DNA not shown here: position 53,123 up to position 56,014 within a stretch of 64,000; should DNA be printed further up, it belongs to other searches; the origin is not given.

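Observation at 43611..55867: Co-oriented susC-susD / processive GT2 synthase / Gln-rich membrane protein / two giant paralogs: candidate uncharacterised exopolysaccharide locus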

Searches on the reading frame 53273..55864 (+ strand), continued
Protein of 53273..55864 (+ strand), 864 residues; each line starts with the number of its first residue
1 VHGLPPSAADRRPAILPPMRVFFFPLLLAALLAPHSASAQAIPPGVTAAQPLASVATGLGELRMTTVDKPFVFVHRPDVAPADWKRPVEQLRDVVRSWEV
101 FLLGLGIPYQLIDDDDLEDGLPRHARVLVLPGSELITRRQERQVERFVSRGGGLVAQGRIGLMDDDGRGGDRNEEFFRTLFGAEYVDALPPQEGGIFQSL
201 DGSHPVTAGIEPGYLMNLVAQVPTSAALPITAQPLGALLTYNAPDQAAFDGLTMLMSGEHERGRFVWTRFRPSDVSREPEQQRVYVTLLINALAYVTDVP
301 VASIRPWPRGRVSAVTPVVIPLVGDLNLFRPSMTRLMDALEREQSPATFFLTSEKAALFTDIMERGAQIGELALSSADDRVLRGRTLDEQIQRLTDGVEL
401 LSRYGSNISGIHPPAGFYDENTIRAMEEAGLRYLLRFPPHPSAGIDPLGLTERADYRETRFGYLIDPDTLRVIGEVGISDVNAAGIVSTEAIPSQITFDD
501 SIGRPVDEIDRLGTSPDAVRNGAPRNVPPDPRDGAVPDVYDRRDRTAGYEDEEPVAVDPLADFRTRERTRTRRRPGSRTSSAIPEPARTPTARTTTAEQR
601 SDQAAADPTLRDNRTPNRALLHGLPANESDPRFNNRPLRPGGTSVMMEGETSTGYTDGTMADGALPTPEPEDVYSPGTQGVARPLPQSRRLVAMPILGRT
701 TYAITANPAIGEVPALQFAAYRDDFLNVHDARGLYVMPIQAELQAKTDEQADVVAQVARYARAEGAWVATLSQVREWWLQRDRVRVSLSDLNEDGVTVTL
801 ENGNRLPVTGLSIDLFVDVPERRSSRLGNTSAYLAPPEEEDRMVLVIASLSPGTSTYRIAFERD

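Call 46: fold_search(model_id=the predicted structure, library=pdb)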
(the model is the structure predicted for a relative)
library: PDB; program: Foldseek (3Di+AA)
matches with E <= 10: 1373; with E <= 0.001: 143
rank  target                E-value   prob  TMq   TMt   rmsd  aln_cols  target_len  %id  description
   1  5xb7_F                3.4e-07  1.00  0.19  0.23   9.0       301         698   14  GH42 alpha-L-arabinopyranosidase from Bifidobacterium animalis subsp. lactis Bl-04 (released 2017-11-01)
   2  5xb7_C                3.8e-07  1.00  0.19  0.23   8.1       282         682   13  GH42 alpha-L-arabinopyranosidase from Bifidobacterium animalis subsp. lactis Bl-04 (released 2017-11-01)
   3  8ibt_A                4.0e-07  1.00  0.19  0.23   7.0       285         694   15  Crystal structure of GH42 beta-galactosidase BiBga42A from Bifidobacterium longum subspecies infantis E318S mutant in  (released 2023-06-07)
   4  2gk3_E                4.4e-07  1.00  0.18  0.53   7.1       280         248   14  Cytoplasmic Protein STM3548 from Salmonella typhimurium (released 2006-05-02)
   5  4uzs_C                5.5e-07  1.00  0.18  0.22   7.6       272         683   16  Crystal structure of Bifidobacterium bifidum beta-galactosidase (released 2015-09-30)
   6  5xb7_D                5.9e-07  1.00  0.19  0.23  10.3       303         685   12  GH42 alpha-L-arabinopyranosidase from Bifidobacterium animalis subsp. lactis Bl-04 (released 2017-11-01)
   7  5xb7_B                7.3e-07  1.00  0.19  0.23   7.9       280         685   12  GH42 alpha-L-arabinopyranosidase from Bifidobacterium animalis subsp. lactis Bl-04 (released 2017-11-01)
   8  2zuw_D                7.7e-07  1.00  0.18  0.21   8.3       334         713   15  Crystal structure of Galacto-N-biose/Lacto-N-biose I phosphorylase in complex with GlcNAc and sulfate (released 2008-12-30)
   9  8ibt_B                1.0e-06  1.00  0.19  0.23   6.3       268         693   15  Crystal structure of GH42 beta-galactosidase BiBga42A from Bifidobacterium longum subspecies infantis E318S mutant in  (released 2023-06-07)
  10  8ibr                  1.0e-06  1.00  0.19  0.23   8.0       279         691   15  Crystal structure of GH42 beta-galactosidase BiBga42A from Bifidobacterium longum subspecies infantis in complex with gl (released 2023-06-07)
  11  7vl2_B                1.3e-06  1.00  0.19  0.23   9.4       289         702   11  The complex structure of beta-1,2-glucosyltransferase from Ignavibacterium album with ethyl alpha-D-Glucoside (released 2022-03-09)
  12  3rxz_B                1.5e-06  1.00  0.16  0.43   4.3       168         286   20  Crystal structure of putative polysaccharide deacetylase from Mycobacterium smegmatis (released 2011-06-22)
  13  7vkx_A                1.5e-06  1.00  0.19  0.23   9.1       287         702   11  The complex structure of beta-1,2-glucosyltransferase from Ignavibacterium album with glucose (released 2022-03-09)
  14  7vky_B                1.7e-06  1.00  0.19  0.22   8.4       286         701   11  The complex structure of beta-1,2-glucosyltransferase from Ignavibacterium album with sophorose (released 2022-03-09)
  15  5xb7_E                1.8e-06  1.00  0.20  0.24   7.2       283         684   12  GH42 alpha-L-arabinopyranosidase from Bifidobacterium animalis subsp. lactis Bl-04 (released 2017-11-01)
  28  4jqs_A                2.8e-06  1.00  0.22  0.65   4.6       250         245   14  Crystal structure of a Putative thua-like protein (BACUNI_01602) from Bacteroides uniformis ATCC 8492 at 2.30 A resolu (released 2013-05-08)
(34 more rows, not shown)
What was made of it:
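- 53327..55867 (+): Paralogue P2, 846 aa. The domain order is a cleavable signal peptide, a ThuA-like domain, a degenerate CE4 domain split by a disordered insert of about 235 residues, and a β-sandwich. Foldseek matches ThuA-like structures (4jqs TMt 0.65) and CE4 (3rxz) (call 46).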

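Call 47: find_encoding_contigs(protein=P0219, flank=8000, max_places=1)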
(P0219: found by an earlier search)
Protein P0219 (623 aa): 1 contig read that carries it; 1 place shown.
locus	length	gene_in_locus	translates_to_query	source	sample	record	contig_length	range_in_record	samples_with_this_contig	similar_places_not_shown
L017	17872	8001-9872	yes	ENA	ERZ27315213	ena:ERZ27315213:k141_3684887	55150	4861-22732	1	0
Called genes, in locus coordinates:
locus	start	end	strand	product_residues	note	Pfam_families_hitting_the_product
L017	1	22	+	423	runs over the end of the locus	PF06745:ATPase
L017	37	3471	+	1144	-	PF07719:TPR_2 (faint), PF12895:ANAPC3 (faint), PF13181:TPR_8 (faint), PF13428:TPR_14 (faint), PF13431:TPR_17 (faint), PF14559:TPR_19 (faint), PF14561:TPR_20 (faint), PF13432:TPR_16 (weak), +1 more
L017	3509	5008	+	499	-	PF13506:Glyco_transf_21, PF13641:Glyco_tranf_2_3, PF00535:Glycos_transf_2, PF01644:Chitin_synth_1 (faint), PF03142:Chitin_synth_2, PF13632:Glyco_trans_2_3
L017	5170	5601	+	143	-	-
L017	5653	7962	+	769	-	-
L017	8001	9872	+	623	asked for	-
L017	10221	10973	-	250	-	PF02585:PIG-L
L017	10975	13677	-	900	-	PF00133:tRNA-synt_1, PF09334:tRNA-synt_1g, PF13603:tRNA-synt_1_2, PF08264:Anticodon_1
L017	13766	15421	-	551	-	PF10079:Rossmann-like_BshC, PF24850:CC_BshC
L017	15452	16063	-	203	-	PF02577:BFN_dom, PF02151:UVR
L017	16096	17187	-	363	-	PF00155:Aminotran_1_2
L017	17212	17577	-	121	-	PF11680:DUF3276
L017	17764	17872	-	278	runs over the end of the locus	PF01048:PNP_UDP_1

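Call 48: find_encoding_contigs(protein=P0108, flank=8000, max_places=1)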
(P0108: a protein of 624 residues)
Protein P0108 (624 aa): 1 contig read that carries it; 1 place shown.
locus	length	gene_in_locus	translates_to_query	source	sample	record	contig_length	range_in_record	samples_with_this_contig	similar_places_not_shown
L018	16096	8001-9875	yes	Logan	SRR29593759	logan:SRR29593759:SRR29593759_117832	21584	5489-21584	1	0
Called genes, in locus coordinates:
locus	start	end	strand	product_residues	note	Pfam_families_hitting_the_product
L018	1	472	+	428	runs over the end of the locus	PF06745:ATPase, PF00990:GGDEF (weak)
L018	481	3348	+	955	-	PF13432:TPR_16, PF14559:TPR_19, PF23914:TPR_CcmH_CycH, PF14559:TPR_19, PF23914:TPR_CcmH_CycH, PF13432:TPR_16, PF14559:TPR_19, PF23914:TPR_CcmH_CycH, +37 more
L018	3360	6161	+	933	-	PF24575:TPR_Slam (faint), PF00515:TPR_1 (faint), PF07719:TPR_2 (faint), PF12895:ANAPC3 (faint), PF13429:TPR_15 (weak), PF14559:TPR_19 (weak), PF23914:TPR_CcmH_CycH (weak), PF14559:TPR_19 (weak), +11 more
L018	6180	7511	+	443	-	PF13506:Glyco_transf_21, PF03142:Chitin_synth_2 (faint), PF00535:Glycos_transf_2, PF10111:Glyco_tranf_2_2 (weak), PF13641:Glyco_tranf_2_3, PF01644:Chitin_synth_1 (faint), PF13632:Glyco_trans_2_3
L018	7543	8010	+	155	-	-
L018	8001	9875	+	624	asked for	PF01522:Polysacc_deac_1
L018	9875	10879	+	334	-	-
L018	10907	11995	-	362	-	PF13439:Glyco_transf_4, PF00534:Glycos_transf_1, PF13692:Glyco_trans_1_4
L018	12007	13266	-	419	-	-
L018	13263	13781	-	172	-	PF00034:Cytochrom_C (weak), PF13442:Cytochrome_CBB3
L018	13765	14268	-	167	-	PF11821:ActD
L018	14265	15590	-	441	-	PF03916:NrfD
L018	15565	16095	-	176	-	?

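Call 51: search_solved_structures(query=P0120, max_evalue=0.01, show_alignments=3)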
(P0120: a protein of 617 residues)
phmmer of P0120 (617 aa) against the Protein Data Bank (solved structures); distinct sequences matched with E-value up to 0.01: 8.
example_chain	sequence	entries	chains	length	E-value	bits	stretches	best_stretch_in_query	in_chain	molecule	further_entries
3rxz_A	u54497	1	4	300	0.00054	21.9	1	316-412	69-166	Polysaccharide deacetylase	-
7y51_A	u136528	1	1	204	0.00073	21.5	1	313-411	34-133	Predicted xylanase/chitin deacetylase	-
7fbw_A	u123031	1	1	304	0.0014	20.5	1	313-409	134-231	Predicted xylanase/chitin deacetylase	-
2y8u_A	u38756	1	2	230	0.0026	19.6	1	322-406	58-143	CHITIN DEACETYLASE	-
1z7a_A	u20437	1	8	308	0.0033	19.3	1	315-532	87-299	conserved hypothetical protein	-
8hfa_A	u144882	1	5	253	0.0056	18.5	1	313-414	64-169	NodB homology domain-containing protein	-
5lfz_A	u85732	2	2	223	0.0057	18.5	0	317-397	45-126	ArCE4A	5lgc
2j13_A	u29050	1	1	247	0.0071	18.2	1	315-414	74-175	POLYSACCHARIDE DEACETYLASE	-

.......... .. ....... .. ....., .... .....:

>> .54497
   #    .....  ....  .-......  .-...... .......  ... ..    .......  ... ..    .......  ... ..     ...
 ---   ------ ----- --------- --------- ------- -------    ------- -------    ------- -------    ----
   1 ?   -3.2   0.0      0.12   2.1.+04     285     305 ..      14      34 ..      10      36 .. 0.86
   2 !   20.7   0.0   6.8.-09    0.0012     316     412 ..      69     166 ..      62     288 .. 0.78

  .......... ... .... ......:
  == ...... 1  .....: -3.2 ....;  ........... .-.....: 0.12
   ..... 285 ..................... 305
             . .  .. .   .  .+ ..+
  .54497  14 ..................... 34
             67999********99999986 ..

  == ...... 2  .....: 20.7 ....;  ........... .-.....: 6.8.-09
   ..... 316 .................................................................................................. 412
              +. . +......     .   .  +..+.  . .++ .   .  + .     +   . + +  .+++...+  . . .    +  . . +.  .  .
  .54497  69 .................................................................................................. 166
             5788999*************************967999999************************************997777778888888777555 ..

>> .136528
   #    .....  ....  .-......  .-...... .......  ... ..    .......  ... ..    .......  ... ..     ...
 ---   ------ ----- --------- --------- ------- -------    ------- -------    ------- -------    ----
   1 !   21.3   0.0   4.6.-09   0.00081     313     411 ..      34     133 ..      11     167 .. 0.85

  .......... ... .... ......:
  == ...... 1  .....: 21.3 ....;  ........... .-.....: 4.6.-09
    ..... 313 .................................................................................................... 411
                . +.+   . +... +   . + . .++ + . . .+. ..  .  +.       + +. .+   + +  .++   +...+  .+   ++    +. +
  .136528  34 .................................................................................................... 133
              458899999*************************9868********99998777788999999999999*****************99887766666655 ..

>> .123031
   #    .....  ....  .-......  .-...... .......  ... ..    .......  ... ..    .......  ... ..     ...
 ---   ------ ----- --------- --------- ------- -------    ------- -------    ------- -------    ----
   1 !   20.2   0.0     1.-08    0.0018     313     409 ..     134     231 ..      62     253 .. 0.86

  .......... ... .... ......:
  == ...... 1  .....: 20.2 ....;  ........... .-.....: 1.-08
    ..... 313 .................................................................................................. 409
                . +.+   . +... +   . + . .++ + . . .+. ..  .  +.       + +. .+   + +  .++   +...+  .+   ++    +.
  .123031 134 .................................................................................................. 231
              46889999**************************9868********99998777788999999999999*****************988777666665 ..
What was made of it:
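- On CE4 (NodB-homology) polysaccharide deacetylases: The motif columns were anchored on P0120, which aligns with the PDB CE4 proteins 3rxz and 7y51 (call 51).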
